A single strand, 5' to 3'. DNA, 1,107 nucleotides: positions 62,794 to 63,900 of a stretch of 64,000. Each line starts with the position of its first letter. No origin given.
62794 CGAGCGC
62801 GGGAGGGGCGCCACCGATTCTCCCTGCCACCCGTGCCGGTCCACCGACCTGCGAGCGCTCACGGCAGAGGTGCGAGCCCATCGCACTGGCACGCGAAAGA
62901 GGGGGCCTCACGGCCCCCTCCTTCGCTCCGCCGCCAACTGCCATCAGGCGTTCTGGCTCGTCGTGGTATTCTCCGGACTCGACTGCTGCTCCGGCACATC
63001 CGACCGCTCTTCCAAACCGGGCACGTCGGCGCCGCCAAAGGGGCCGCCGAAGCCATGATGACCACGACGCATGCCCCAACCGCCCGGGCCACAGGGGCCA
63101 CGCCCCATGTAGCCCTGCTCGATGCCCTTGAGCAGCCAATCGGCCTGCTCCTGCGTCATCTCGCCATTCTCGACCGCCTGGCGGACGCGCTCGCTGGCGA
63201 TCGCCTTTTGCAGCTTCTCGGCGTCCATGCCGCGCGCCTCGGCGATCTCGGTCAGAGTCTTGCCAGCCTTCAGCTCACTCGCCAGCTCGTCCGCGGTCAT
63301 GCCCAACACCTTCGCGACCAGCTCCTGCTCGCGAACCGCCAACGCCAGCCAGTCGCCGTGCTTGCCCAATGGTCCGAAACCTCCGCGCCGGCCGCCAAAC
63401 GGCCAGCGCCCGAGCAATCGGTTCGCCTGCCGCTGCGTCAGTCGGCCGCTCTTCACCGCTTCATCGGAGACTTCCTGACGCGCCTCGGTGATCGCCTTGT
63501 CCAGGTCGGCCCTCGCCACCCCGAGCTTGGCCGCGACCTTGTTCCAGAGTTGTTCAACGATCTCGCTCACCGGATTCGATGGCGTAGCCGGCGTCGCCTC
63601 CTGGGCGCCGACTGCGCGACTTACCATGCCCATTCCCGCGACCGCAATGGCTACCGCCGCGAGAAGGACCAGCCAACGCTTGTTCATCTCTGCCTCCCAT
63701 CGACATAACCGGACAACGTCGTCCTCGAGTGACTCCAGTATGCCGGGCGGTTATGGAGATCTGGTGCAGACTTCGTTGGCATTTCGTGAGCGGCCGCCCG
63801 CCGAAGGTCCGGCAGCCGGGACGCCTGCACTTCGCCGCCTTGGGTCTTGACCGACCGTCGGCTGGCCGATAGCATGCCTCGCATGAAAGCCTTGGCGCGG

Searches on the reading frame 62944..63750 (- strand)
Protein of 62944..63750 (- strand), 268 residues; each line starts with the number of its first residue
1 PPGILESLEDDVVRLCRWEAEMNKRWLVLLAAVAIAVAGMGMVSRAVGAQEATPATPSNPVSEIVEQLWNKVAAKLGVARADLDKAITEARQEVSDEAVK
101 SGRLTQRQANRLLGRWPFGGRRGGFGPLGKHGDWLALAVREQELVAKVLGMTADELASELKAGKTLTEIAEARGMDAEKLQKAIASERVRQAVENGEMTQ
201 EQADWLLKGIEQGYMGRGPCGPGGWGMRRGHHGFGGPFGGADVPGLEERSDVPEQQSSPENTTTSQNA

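Call 8: search_protein_families(library=pfam, proteins=[window:62944-63750:-], max_evalue=0.001)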
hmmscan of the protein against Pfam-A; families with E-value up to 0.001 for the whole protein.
window:62944-63750:- (268 aa): 1 family
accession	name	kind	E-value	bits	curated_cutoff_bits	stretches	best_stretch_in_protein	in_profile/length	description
PF10925.13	DUF2680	-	7.1e-05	23.3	25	0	189-214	24-49/57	Protein of unknown function (DUF2680)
